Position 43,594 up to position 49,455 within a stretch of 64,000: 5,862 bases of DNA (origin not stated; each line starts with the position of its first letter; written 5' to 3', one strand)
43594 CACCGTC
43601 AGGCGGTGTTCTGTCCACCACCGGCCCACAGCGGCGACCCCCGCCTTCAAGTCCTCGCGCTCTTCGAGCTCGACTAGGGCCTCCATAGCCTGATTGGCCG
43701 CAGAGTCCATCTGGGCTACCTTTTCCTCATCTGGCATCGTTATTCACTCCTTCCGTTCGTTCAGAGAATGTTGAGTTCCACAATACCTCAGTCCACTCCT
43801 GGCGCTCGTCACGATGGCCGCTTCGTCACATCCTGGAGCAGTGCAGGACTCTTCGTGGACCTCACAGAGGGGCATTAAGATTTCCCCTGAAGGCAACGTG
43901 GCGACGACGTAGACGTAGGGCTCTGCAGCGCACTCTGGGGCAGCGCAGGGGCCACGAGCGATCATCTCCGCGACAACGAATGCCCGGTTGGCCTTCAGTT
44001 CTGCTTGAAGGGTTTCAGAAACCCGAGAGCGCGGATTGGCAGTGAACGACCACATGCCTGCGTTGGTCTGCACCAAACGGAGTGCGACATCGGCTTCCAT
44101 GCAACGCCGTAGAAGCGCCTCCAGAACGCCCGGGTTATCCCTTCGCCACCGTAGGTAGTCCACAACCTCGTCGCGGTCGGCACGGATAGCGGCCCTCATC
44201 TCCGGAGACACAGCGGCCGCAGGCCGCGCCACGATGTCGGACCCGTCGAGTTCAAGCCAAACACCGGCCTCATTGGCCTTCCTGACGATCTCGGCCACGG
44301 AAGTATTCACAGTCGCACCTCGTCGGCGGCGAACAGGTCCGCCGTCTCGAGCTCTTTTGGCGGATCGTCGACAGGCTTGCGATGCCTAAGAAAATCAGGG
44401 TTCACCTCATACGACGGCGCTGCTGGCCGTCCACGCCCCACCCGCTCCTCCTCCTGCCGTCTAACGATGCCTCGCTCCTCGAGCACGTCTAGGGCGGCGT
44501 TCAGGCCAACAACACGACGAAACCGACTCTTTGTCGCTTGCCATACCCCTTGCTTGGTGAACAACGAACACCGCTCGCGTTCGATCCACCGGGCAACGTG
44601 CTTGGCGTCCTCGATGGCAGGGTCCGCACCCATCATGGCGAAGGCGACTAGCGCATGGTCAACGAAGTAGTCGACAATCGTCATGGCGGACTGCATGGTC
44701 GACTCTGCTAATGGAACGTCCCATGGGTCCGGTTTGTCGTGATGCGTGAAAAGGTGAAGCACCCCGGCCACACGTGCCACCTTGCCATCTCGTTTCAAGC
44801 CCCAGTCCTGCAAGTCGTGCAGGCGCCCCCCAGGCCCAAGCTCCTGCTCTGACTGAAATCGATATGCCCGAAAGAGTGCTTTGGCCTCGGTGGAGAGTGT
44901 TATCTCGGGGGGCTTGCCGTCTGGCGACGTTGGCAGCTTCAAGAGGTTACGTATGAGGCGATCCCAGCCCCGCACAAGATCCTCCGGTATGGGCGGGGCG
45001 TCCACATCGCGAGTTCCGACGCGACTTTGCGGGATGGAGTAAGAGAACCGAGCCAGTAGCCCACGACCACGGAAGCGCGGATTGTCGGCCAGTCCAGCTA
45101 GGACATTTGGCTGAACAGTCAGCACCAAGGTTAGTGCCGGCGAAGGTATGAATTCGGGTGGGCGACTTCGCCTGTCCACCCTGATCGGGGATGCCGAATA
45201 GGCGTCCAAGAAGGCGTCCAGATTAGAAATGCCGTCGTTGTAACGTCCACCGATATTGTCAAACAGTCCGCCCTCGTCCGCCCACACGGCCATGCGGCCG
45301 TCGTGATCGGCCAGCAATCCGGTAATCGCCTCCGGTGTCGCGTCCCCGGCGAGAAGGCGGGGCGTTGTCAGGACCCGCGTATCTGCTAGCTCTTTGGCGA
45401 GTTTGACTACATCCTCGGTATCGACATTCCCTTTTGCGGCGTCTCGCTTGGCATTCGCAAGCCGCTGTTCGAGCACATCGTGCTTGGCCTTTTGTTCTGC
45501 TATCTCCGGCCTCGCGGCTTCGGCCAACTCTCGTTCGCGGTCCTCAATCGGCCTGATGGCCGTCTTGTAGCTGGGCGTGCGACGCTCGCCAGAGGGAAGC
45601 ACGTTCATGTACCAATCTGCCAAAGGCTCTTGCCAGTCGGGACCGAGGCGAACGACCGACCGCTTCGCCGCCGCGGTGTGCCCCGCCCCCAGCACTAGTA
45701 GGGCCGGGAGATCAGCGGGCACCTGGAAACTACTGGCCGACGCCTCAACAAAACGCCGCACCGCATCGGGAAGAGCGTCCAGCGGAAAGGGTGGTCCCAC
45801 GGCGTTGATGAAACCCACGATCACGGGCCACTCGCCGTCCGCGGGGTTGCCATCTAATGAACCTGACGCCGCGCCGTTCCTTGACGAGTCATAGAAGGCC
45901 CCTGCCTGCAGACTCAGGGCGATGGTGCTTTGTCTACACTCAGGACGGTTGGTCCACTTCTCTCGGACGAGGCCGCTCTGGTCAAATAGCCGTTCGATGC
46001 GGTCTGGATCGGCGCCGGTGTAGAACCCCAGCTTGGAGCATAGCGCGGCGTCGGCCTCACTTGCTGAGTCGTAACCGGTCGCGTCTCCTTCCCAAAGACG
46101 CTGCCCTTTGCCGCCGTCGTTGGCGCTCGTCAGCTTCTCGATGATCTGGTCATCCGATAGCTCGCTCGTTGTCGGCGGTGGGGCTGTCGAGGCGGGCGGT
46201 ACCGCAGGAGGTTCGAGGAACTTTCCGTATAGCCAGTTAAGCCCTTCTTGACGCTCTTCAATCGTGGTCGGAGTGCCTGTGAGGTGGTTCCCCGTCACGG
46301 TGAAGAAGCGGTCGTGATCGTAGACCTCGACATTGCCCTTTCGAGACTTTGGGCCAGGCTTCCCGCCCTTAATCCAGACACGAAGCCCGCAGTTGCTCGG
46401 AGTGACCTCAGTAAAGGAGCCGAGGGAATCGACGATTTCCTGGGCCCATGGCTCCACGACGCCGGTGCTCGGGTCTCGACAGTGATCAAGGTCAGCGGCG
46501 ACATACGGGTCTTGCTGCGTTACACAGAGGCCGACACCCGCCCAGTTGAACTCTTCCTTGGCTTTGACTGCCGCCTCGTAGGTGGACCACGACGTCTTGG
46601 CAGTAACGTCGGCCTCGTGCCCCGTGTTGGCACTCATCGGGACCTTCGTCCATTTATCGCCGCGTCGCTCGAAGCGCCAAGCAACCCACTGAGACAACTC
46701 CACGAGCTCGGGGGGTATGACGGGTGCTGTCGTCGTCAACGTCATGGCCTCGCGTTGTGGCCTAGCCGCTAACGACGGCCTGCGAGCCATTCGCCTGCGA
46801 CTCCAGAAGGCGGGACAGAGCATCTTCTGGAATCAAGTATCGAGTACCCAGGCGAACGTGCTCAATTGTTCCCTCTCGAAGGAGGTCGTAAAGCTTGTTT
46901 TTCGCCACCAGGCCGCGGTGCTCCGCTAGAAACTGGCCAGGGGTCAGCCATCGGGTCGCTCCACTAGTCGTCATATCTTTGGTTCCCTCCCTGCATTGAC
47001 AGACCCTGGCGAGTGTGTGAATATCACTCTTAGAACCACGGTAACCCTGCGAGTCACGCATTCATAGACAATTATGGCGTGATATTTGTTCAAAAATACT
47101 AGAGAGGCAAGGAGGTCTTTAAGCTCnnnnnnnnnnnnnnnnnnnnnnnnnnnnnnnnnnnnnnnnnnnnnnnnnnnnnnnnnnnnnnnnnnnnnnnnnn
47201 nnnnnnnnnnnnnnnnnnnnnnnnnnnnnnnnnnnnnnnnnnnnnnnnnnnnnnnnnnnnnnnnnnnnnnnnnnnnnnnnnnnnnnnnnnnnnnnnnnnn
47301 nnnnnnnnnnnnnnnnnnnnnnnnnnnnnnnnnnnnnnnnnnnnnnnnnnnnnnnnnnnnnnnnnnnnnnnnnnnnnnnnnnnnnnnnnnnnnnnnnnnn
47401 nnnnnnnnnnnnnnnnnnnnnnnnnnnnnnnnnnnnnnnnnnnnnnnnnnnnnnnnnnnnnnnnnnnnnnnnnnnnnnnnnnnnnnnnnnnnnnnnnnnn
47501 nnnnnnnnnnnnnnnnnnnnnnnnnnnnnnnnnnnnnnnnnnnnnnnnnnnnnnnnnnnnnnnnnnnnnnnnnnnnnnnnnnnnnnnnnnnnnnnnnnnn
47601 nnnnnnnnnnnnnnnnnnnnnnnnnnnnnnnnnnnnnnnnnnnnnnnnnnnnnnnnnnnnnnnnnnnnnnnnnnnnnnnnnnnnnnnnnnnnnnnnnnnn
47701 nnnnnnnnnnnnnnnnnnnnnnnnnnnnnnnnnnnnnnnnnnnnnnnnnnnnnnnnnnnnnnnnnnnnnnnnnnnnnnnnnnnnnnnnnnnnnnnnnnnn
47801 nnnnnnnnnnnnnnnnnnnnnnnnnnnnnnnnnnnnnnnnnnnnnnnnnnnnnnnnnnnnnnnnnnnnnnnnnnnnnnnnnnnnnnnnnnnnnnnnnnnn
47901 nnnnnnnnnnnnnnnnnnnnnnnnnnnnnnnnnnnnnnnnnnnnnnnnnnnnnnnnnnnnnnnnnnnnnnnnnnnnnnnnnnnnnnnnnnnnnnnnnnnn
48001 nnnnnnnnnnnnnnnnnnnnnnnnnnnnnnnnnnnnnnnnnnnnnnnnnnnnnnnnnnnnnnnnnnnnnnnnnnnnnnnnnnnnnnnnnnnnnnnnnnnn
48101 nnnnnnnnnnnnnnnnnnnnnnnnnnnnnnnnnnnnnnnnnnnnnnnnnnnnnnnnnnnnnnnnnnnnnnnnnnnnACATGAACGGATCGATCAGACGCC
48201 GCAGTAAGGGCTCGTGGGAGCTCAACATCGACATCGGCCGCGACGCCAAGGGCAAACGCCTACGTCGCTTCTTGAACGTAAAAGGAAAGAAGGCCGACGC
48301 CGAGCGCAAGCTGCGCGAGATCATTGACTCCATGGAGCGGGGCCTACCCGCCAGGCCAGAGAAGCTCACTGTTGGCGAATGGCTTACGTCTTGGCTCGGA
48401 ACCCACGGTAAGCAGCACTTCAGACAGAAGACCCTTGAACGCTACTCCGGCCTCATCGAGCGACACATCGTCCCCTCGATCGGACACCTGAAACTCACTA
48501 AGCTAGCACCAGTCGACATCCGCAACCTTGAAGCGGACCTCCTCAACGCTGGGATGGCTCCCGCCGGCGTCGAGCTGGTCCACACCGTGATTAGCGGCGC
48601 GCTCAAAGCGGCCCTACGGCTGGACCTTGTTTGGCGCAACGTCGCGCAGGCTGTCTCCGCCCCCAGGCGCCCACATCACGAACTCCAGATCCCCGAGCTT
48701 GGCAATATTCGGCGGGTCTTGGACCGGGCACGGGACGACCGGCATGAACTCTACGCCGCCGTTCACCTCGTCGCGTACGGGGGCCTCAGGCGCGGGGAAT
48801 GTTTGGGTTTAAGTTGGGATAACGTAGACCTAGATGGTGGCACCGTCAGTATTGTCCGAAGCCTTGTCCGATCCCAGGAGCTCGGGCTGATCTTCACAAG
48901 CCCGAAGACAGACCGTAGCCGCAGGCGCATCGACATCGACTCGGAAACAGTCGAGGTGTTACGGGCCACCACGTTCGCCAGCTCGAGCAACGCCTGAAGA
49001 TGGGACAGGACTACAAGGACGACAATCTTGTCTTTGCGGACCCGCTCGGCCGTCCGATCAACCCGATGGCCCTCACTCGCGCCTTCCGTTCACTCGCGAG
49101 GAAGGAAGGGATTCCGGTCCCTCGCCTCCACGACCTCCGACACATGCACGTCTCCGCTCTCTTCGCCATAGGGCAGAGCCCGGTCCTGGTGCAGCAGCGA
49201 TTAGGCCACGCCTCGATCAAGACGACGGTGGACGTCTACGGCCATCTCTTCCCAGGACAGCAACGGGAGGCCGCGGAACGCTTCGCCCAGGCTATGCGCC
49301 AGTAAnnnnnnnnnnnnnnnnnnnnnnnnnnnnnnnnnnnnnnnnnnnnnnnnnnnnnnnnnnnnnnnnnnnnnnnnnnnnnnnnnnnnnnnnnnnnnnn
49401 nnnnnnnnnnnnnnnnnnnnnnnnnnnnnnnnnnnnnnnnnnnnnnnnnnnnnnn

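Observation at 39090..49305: Cluster of single-base frameshifts, several in homopolymers: pseudogenisation or assembly error?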

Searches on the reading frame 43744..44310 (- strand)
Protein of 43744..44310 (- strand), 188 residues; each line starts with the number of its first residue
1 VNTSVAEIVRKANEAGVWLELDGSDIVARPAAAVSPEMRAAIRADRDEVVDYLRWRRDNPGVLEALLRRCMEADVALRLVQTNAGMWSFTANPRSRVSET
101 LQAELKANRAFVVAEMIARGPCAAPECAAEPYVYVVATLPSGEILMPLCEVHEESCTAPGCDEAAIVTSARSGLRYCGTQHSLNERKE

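Call 7: search_protein_families(library=pfam, proteins=[window:43744-44310:-], max_evalue=0.01)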
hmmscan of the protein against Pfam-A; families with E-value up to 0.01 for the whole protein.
window:43744-44310:- (188 aa): 1 family
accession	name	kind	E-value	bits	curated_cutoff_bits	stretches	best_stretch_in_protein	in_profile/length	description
PF18563.6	TubC_N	-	0.00027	21.4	26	1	5-54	1-51/52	TubC N-terminal docking domain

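Call 68: search_protein_families(library=phrogs, proteins=[window:43744-44310:-], max_evalue=0.01)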
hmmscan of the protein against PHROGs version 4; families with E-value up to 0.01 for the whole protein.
window:43744-44310:- (188 aa): 0 families

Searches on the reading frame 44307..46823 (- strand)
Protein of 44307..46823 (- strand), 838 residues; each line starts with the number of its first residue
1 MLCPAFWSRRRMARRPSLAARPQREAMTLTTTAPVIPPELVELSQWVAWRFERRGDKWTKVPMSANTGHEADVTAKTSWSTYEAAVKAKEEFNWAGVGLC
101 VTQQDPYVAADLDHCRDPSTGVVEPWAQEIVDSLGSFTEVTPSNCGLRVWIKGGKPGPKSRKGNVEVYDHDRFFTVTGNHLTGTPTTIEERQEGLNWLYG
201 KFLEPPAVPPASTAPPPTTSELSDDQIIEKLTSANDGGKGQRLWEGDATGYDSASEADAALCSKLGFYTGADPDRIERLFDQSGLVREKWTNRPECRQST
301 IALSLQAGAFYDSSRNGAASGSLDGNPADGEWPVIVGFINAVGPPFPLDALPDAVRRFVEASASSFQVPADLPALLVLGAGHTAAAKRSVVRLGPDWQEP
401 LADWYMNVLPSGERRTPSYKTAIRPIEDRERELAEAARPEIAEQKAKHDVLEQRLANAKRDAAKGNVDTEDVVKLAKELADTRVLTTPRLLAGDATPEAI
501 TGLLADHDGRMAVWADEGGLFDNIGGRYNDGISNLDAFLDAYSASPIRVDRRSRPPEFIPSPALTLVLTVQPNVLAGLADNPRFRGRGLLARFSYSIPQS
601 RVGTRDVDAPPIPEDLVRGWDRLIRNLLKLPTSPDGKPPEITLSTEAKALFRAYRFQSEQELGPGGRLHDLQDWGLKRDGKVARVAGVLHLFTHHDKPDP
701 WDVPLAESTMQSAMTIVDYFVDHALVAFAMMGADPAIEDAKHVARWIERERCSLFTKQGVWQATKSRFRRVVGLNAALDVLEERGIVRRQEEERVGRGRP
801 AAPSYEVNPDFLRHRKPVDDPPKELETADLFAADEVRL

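Call 7: search_protein_families(library=pfam, proteins=[window:44307-46823:-], max_evalue=0.01)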
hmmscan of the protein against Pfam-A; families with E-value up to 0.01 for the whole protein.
window:44307-46823:- (838 aa): 2 families
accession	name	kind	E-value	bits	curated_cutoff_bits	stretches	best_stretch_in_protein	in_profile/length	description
PF13148.11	DUF3987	-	1.3e-91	308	27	1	367-729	1-363/364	Protein of unknown function (DUF3987)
PF22763.1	NrS1-1_pol-like_HBD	-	1.6e-14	53.9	27.9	1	255-293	2-40/64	NrS-1 polymerase HBD domain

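Call 11: find_encoding_contigs(protein=window:44307-46823:-, flank=10000, max_places=6)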
Protein window:44307-46823:- (838 aa): no gene with exactly this product is on record in the collection.

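Call 68: search_protein_families(library=phrogs, proteins=[window:44307-46823:-], max_evalue=0.01)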
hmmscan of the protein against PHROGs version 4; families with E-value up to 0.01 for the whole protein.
window:44307-46823:- (838 aa): 7 families
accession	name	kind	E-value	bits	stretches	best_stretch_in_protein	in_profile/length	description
phrog_13901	-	DNA, RNA and nucleotide metabolism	7.3e-66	223.6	1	30-302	5-289/341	DNA primase/helicase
phrog_1829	-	DNA, RNA and nucleotide metabolism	2.9e-65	221.8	1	35-294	5-276/772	DNA primase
phrog_2373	-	DNA, RNA and nucleotide metabolism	1.8e-57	196.2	1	328-789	37-502/515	DNA helicase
phrog_3022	-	DNA, RNA and nucleotide metabolism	4e-39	135.7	1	35-304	8-287/788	DNA primase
phrog_8643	-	DNA, RNA and nucleotide metabolism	1.3e-21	78.2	1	25-186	28-176/179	DNA polymerase/primase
phrog_15962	-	DNA, RNA and nucleotide metabolism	9e-18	64.9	1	34-203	29-211/835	DNA primase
phrog_35045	-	DNA, RNA and nucleotide metabolism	1.5e-06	27.7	1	254-301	262-310/826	DNA primase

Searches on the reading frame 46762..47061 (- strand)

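Call 7: search_protein_families(library=pfam, proteins=[window:46762-47061:-], max_evalue=0.01)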
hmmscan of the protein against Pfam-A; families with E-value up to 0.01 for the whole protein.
window:46762-47061:- (99 aa): 1 family
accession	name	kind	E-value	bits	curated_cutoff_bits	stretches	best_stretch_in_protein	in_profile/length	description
PF12728.13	HTH_17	-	4e-07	30.6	27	1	52-89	13-50/51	Helix-turn-helix domain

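Call 68: search_protein_families(library=phrogs, proteins=[window:46762-47061:-], max_evalue=0.01)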
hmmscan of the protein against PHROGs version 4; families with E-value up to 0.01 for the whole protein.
window:46762-47061:- (99 aa): 1 family
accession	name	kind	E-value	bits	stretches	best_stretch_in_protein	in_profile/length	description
phrog_66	-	integration and excision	0.0035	18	1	21-95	74-149/412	excisionase and transcriptional regulator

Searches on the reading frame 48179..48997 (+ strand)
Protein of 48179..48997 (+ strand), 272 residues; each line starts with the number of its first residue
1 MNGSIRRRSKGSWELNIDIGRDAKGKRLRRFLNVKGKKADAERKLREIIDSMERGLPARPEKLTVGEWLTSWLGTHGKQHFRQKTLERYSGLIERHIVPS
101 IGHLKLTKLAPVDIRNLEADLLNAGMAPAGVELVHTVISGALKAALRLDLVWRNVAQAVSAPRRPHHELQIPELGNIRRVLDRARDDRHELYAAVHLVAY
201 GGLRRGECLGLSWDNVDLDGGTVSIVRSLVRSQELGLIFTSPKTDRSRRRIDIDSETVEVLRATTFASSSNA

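Call 7: search_protein_families(library=pfam, proteins=[window:48179-48997:+], max_evalue=0.01)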
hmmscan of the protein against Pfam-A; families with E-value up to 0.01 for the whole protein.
window:48179-48997:+ (272 aa): 2 families
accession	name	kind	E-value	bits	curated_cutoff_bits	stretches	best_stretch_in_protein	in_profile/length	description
PF14659.12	Phage_int_SAM_3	-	9.8e-11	42.2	22.6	1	64-117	1-53/58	Phage integrase, N-terminal SAM-like domain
PF00589.27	Phage_integrase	-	8.6e-06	26.1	27.1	1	177-258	8-76/172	Phage integrase family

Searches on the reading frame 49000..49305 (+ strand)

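Call 7: search_protein_families(library=pfam, proteins=[window:49000-49305:+], max_evalue=0.01)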
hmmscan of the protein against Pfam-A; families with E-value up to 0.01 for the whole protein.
window:49000-49305:+ (101 aa): 2 families
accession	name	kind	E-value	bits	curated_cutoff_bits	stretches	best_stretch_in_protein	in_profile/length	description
PF00589.27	Phage_integrase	-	8.1e-12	45.7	27.1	1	6-84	91-169/172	Phage integrase family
PF00760.24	Cucumo_coat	-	0.0089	16.1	22.6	1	40-83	92-135/175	Cucumovirus coat protein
